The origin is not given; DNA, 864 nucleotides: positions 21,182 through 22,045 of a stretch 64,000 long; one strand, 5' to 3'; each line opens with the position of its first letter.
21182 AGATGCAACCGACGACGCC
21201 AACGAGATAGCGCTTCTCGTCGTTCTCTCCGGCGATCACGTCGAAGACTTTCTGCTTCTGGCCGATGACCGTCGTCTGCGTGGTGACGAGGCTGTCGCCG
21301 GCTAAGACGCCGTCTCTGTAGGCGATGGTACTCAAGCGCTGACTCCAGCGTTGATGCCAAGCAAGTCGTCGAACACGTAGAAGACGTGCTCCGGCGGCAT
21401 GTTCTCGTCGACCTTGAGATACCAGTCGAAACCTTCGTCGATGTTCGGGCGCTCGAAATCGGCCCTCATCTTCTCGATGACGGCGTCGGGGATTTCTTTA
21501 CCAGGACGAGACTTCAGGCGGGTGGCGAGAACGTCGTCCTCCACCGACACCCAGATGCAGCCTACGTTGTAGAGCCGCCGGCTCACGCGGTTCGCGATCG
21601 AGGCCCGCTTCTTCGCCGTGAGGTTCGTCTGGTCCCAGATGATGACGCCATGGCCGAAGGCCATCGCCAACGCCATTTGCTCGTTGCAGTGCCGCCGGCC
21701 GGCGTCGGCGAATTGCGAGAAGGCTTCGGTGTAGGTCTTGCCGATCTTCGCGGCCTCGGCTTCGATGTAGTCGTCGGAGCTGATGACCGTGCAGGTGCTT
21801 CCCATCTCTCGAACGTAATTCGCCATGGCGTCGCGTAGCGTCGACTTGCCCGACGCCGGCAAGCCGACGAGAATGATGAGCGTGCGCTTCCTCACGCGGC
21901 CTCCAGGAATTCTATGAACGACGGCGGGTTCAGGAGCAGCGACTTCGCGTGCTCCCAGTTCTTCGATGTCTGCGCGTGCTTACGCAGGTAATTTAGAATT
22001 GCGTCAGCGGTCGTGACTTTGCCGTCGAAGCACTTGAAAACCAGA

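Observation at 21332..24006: T4 Pnkp/Rnl1-type RNA repair pathway encoded as three separate genes (kinase - ligase - [two micro-ORFs] - HAD phosphatase)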

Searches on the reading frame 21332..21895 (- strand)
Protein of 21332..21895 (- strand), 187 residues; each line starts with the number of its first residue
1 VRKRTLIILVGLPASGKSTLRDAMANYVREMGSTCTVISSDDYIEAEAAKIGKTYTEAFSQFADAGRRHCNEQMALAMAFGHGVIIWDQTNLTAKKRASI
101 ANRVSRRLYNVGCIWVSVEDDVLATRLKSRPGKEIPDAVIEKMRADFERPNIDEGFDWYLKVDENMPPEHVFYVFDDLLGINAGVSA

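Call 3: search_protein_families(library=pfam, proteins=[window:21332-21895:-], max_evalue=0.01)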
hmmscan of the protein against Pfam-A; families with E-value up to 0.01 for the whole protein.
window:21332-21895:- (187 aa): 9 families
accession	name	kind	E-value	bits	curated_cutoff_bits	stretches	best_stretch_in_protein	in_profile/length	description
PF13671.12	AAA_33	-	4.8e-20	72.8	27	1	6-150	1-143/143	AAA domain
PF08433.16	KTI12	-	2e-11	44.4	22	1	6-153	3-143/271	Chromatin associated protein KTI12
PF01591.24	6PF2K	-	1.3e-09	38.1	27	1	3-121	12-136/223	6-phosphofructo-2-kinase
PF13238.12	AAA_18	-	6.9e-05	23.7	29.4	1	7-134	1-115/128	AAA domain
PF20720.3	nSTAND3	-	0.00027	21.1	27.2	1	3-45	16-56/155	Novel STAND NTPase 3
PF06414.18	Zeta_toxin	-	0.00057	19.8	22.3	1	4-134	16-147/199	Zeta toxin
PF01583.26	APS_kinase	-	0.0012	19.3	21.1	0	6-41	4-39/152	Adenylylsulphate kinase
PF13207.12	AAA_17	-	0.0028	18.4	27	1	10-143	1-135/136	AAA domain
PF07931.18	CPT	-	0.0042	17.4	22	1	6-135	3-133/172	Chloramphenicol phosphotransferase-like protein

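Call 4: search_protein_families(library=phrogs, proteins=[window:21332-21895:-], max_evalue=0.01)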
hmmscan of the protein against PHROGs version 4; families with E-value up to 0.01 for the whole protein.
window:21332-21895:- (187 aa): 6 families
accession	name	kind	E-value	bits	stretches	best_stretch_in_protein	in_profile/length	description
phrog_2071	-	other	4.8e-24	86.6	1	1-167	13-184/282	ATPase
phrog_6931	-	unknown function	4.1e-15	56.8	1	3-157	184-334/343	-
phrog_505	-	other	2.5e-11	44.6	1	5-154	3-147/295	polynucleotide kinase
phrog_1815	-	other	0.0017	19.6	0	3-27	2-27/197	guanylate kinase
phrog_139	-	other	0.0039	17.6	1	1-58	80-132/342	deoxynucleoside monophosphate kinase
phrog_10255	-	other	0.0049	17.6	0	5-29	2-26/230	kinase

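Call 7: search_solved_structures(query=window:21332-21895:-, max_evalue=1, show_alignments=3)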
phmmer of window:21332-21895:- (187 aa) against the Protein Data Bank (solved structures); distinct sequences matched with E-value up to 1: 32.
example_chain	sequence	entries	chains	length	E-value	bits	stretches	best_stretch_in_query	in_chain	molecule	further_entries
3adb_A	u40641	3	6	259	1.7e-06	31.4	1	5-154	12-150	L-seryl-tRNA(Sec) kinase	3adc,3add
3a4l_A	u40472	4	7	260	2.2e-06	31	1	5-154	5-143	L-seryl-tRNA(Sec) kinase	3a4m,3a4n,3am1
5htk_A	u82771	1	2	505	0.0015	21.8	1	4-127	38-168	6-phosphofructo-2-kinase/fructose-2,6-bisphosphatase 2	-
1k6m_A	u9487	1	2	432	0.013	18.8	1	4-128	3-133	6-phosphofructo-2-kinase/fructose-2,6-biphosphatase 2-phosphatase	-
5hr5_A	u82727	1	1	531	0.013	18.7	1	4-127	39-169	6-phosphofructo-2-kinase/fructose-2,6-bisphosphatase 2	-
2v3c_C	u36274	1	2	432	0.015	18.5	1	2-47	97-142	SIGNAL RECOGNITION 54 KDA PROTEIN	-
3ndb_B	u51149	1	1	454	0.017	18.4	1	2-47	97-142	Signal recognition 54 kDa protein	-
3bif_A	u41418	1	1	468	0.02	18.1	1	5-127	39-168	PROTEIN (6-PHOSPHOFRUCTO-2-KINASE/ FRUCTOSE-2,6-BISPHOSPHATASE)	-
2bif_A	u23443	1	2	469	0.021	18.1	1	5-127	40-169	PROTEIN (6-PHOSPHOFRUCTO-2-KINASE/FRUCTOSE-2,6-BISPHOSPHATASE)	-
1bif_A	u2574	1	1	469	0.021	18.1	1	5-127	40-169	6-PHOSPHOFRUCTO-2-KINASE/ FRUCTOSE-2,6-BISPHOSPHATASE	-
5l3r_A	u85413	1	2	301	0.035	17.4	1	5-46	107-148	Signal recognition particle 54 kDa protein, chloroplastic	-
6ic0_A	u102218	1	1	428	0.043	17.1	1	4-105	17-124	6-phosphofructo-2-kinase/fructose-2,6-bisphosphatase 3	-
6ibx_A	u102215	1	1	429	0.043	17.1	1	4-105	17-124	6-phosphofructo-2-kinase/fructose-2,6-bisphosphatase 3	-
6iby_A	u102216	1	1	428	0.048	16.9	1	4-105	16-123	6-phosphofructo-2-kinase/fructose-2,6-bisphosphatase 3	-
6ibz_A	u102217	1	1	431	0.048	16.9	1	4-105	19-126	6-phosphofructo-2-kinase/fructose-2,6-bisphosphatase 3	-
9d8a_A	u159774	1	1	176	0.18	15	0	5-23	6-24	Rhizopus azygosporus Kinase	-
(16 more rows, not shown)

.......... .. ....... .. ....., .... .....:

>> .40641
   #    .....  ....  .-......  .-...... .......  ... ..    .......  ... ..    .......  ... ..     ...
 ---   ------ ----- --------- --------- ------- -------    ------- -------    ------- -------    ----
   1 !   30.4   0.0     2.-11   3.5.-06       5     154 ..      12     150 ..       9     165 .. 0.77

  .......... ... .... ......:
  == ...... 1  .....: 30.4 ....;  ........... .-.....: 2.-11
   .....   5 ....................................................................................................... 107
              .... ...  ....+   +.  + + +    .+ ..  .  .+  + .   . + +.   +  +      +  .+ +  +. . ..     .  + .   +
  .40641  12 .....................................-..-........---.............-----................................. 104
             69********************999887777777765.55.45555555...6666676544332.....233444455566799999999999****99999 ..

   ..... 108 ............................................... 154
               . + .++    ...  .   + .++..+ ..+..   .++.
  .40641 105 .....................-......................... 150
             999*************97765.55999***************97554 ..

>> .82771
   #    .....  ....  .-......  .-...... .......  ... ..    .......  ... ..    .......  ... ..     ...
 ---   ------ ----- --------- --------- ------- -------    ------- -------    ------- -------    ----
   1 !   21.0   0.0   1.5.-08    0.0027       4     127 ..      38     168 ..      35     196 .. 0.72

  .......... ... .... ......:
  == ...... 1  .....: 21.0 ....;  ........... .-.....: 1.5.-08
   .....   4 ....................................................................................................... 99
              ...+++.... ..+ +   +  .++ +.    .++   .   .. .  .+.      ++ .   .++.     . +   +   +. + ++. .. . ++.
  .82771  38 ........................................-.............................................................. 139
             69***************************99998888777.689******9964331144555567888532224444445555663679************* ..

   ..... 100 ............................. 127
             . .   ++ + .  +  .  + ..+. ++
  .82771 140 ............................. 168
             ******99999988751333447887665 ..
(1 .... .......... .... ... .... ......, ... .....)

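Call 10: search_dna_similar(query=window:21332-21895:-, collection=phages, mode=protein, max_rows=25)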
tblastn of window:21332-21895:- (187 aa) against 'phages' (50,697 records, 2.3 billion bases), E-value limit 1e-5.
Records with a match: 23; places in all: 23; records where one place covers at least 80% of the query: 19.
Best place of each record, by identity: <60% 23.
By first word of the organism name: Sinorhizobium 4; Synechococcus 3; Ruegeria 2; Stenotrophomonas 2; Xanthomonas 2; Caulobacter 2; Bacteriophage 1; Phaeobacter 1; Roseobacter 1; Rhizobium 1; and 4 more.
By host as written in the record: Sinorhizobium meliloti 4; Ruegeria pomeroyi DSS-3 3; - 2; Synechoccus sp. 2; Caulobacter crescentus CB15 2; Stenotrophomonas maltophilia SRM01 1; Stenotrophomonas maltophilia 1; Xanthomonas citri 1; and 7 more.
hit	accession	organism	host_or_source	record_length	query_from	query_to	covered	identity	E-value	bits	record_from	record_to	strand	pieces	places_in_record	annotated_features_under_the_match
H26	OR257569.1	Ruegeria phage RpAliso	Ruegeria pomeroyi DSS-3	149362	1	171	91%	36.2%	6e-23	100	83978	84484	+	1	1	polynucleotide kinase | proteasome subunit beta | RNA ligase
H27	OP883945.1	Stenotrophomonas phage CM1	Stenotrophomonas maltophilia SRM01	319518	5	163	85%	38.2%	8e-21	94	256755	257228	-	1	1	record has no annotation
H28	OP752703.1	Stenotrophomonas phage RAS14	Stenotrophomonas maltophilia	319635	5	163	85%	38.2%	8e-21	94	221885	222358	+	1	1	hypothetical protein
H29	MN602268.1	Bacteriophage DSS3_MAL1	-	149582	1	157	84%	38.2%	4e-23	100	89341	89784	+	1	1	zeta toxin | RNA ligase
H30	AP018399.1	Xanthomonas phage XacN1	Xanthomonas citri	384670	1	163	87%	36.7%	2e-19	90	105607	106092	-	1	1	predicted kinase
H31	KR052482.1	Sinorhizobium phage phiN3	Sinorhizobium meliloti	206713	6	174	90%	35.2%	4e-21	95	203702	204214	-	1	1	putative polyA polymerase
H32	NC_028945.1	Sinorhizobium phage phiN3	Sinorhizobium meliloti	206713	6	174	90%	35.2%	4e-21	95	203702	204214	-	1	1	putative polyA polymerase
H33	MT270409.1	Phaeobacter phage MD18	Phaeobacter inhibens DSM 17395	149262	1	157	84%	37.6%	1e-20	94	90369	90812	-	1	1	hypothetical protein (x2)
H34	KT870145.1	Roseobacter phage DSS3P8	Ruegeria pomeroyi DSS-3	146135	5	162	84%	36.1%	3e-19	90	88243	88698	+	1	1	hypothetical protein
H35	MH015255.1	Ruegeria phage vB_RpoS-V10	Ruegeria pomeroyi DSS-3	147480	5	162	84%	36.1%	3e-19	90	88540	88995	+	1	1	hypothetical protein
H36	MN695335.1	Synechococcus phage B23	Synechoccus sp.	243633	5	158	78%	38.6%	4e-19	117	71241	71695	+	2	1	hypothetical protein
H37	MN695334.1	Synechococcus phage B3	Synechoccus sp.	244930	5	158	78%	37.9%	2e-18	115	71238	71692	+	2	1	hypothetical protein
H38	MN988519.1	Rhizobium phage RHph_I1_18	Rhizobium phaseoli I1_18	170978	4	157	82%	33.5%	3e-14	76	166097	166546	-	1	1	putative polynucleotide kinase protein | hypothetical protein | RNA ligase A protein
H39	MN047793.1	Xanthomonas phage Xoo-sp13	Xanthomonas oryzae pv. oryzae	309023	6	165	86%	31.9%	4e-16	81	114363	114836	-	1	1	putative kinase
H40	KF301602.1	Caulobacter phage Cr30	Caulobacter crescentus CB15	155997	6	157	81%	32.7%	5e-16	81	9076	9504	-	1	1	hypothetical protein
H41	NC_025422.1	Caulobacter phage Cr30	Caulobacter crescentus CB15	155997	6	157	81%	32.7%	5e-16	81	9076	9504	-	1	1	ATPase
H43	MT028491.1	Ochrobactrum phage vB_OspM_OC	Ochrobactrum sp. POC9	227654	4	167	88%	29.7%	2e-17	85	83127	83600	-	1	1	polinucleotide kinase | RNA ligase 1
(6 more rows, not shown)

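Call 11: get_annotated_region(hit=H26, flank=5000)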
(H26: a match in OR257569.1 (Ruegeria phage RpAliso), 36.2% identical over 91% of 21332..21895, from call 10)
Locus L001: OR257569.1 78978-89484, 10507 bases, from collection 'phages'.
description: Ruegeria phage RpAliso, complete genome.
organism: Ruegeria phage RpAliso (NCBI taxid 3073043)
taxonomy: Viruses; Duplodnaviria; Heunggongvirae; Uroviricota; Caudoviricetes
host: Ruegeria pomeroyi DSS-3; source: water; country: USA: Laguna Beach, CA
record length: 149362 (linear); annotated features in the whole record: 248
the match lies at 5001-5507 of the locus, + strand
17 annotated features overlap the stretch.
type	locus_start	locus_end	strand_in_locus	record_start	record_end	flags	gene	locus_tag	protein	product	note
CDS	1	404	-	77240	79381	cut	-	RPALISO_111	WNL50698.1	rIIA lysis inhibitor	-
CDS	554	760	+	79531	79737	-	-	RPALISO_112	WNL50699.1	hypothetical protein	-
CDS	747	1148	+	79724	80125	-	-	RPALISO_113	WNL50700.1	hypothetical protein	-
CDS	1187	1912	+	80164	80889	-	-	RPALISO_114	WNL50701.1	tyrosine integrase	-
CDS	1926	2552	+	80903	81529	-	-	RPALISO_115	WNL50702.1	polynucleotide kinase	-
CDS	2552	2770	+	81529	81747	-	-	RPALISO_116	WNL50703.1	hypothetical protein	-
CDS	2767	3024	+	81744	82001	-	-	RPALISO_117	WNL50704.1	hypothetical protein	-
CDS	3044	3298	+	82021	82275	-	-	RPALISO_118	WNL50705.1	hypothetical protein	-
CDS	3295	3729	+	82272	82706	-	-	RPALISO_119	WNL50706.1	cell wall hydrolase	-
CDS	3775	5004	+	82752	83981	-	-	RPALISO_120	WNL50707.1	RNA ligase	-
CDS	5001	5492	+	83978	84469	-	-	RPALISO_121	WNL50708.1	polynucleotide kinase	-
CDS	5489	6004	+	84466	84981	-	-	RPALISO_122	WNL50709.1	proteasome subunit beta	-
CDS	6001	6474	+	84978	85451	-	-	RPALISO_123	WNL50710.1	hypothetical protein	-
CDS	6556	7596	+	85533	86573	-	-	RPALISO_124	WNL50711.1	bifunctional nicotinamide mononucleotide adenylyltransferase/ ADP-ribose pyrophosphatase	-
CDS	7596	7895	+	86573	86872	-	-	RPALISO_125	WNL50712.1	hypothetical protein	-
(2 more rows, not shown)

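Call 12: get_annotated_region(hit=H34, flank=5000)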
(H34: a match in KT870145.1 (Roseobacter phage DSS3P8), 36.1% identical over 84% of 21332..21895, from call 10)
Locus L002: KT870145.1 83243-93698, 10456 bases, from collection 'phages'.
description: Roseobacter phage DSS3P8, complete genome.
organism: Roseobacter phage DSS3P8 (NCBI taxid 1735562)
taxonomy: Viruses; Duplodnaviria; Heunggongvirae; Uroviricota; Caudoviricetes
host: Ruegeria pomeroyi DSS-3; source: -; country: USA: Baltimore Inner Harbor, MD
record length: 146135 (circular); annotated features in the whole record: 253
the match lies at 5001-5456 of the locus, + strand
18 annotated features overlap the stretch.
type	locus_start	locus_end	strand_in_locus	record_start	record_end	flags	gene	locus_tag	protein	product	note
CDS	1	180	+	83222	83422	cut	-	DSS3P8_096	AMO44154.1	hypothetical protein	gp096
CDS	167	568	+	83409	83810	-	-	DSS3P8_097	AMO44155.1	hypothetical protein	gp097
CDS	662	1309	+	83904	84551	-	-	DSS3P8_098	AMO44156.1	putative tyrosine recombinase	gp098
CDS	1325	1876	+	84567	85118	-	-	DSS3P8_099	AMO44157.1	polynucleotide kinase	gp099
CDS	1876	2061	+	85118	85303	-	-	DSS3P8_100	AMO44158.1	hypothetical protein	gp100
CDS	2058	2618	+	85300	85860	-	-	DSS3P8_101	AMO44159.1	hypothetical protein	gp101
CDS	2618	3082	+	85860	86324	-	-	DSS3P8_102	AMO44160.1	hypothetical protein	gp102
CDS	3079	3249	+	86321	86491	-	-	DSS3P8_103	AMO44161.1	hypothetical protein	gp103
CDS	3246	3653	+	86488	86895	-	-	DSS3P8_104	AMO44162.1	cell wall hydrolase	gp104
CDS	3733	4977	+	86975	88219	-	-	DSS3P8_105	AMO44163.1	RNA ligase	gp105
CDS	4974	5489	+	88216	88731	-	-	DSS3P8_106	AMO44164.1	hypothetical protein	gp106; hhypothetical protein, NK superfamily, AAA domain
CDS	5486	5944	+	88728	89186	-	-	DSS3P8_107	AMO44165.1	proteasome subunit beta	gp107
CDS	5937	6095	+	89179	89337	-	-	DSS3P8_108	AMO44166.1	hypothetical protein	gp108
CDS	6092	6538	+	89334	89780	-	-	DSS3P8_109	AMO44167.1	hypothetical protein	gp109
CDS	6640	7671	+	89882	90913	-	-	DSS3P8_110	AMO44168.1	NadM family nicotinamide-nucleotide adenylyltransferase / ADP-ribose pyrophosphatase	gp110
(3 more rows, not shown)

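Call 17: find_homologous_proteins(query=window:21332-21895:-, max_evalue=0.00001)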
Query window:21332-21895:- (187 aa): 192 proteins with E <= 0.00001 among 570 candidates; the best 120 are listed.
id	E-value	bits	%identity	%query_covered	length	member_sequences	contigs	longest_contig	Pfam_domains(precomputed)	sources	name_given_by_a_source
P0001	2.2e-120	417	100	100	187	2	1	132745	PF01591.25,PF13671.13,PF08433.17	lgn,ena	-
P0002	2.2e-27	114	47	83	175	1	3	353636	PF01591.25,PF13671.13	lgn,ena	-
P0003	9.8e-27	112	43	81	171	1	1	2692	PF13671.13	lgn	-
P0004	3.2e-26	110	45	81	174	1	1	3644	PF01591.25,PF13671.13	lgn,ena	-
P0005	5.6e-26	110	43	84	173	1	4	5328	PF01591.25,PF13671.13,PF08433.17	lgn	-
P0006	8.6e-26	109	48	81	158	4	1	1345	PF13671.13,PF08433.17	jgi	jgi:predicted kinase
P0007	9.6e-26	109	45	82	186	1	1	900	PF13671.13,PF08433.17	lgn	-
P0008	1.3e-24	105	46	81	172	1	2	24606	PF13671.13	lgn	-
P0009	3.5e-24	104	42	86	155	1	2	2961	PF13671.13,PF08433.17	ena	-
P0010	4.1e-24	104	42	81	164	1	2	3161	PF01591.25,PF13671.13,PF08433.17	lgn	-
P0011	5.5e-24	103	42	95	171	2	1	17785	PF13671.13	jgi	jgi:predicted kinase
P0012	9.6e-24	102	41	83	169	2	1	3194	PF13671.13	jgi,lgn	jgi:predicted kinase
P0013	1.2e-23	102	41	84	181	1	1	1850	PF13671.13,PF13207.13,PF13238.13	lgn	-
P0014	8.6e-23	99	40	84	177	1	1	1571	PF13671.13,PF08433.17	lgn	-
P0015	1.1e-22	99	41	84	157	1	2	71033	PF13671.13,PF13207.13,PF08433.17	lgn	-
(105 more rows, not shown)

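Call 18: find_encoding_contigs(protein=P0001, flank=10000, max_places=3)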
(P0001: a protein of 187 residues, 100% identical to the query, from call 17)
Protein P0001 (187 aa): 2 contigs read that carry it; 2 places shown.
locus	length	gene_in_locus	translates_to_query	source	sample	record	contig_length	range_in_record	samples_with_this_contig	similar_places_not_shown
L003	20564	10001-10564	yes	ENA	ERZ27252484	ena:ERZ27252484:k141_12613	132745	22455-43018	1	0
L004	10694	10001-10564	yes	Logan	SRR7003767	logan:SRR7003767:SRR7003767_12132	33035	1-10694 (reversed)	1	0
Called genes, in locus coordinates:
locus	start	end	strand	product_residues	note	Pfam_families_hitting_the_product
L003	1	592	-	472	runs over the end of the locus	PF01145:Band_7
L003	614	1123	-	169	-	PF01327:Pep_deformylase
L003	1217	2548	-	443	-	PF26926:Phage_T4_rIIB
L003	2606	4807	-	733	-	-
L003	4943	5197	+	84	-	-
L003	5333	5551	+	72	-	-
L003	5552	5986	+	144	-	-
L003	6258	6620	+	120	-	-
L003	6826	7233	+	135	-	-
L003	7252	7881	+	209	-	PF00589:Phage_integrase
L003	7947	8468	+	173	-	PF25109:HAD_PNKP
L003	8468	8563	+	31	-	-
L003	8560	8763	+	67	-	-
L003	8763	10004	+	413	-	PF09511:RNA_lig_T4_1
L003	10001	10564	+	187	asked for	PF01591:6PF2K, PF08433:KTI12, PF13671:AAA_33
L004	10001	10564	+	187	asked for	PF01591:6PF2K, PF08433:KTI12, PF13671:AAA_33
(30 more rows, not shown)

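Call 19: find_encoding_contigs(protein=P0002, flank=6000, max_places=3)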
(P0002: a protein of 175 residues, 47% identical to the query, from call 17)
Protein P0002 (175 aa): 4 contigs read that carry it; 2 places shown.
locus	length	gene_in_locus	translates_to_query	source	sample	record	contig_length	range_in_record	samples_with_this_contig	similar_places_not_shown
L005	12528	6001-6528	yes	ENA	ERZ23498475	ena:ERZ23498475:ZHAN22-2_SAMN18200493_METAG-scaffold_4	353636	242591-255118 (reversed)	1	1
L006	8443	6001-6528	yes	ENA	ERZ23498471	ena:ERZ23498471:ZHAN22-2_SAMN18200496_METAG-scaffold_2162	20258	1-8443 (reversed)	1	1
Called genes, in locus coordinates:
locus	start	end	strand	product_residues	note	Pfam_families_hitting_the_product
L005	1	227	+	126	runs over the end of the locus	-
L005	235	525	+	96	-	-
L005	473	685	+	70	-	-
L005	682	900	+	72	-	-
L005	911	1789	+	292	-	-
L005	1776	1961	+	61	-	-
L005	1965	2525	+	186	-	-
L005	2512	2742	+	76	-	-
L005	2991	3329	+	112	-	-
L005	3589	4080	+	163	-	-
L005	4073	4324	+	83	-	-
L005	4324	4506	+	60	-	-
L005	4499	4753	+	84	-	-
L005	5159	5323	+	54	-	-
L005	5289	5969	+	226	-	-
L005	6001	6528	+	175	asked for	PF01591:6PF2K (faint), PF13671:AAA_33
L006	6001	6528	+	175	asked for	PF01591:6PF2K (faint), PF13671:AAA_33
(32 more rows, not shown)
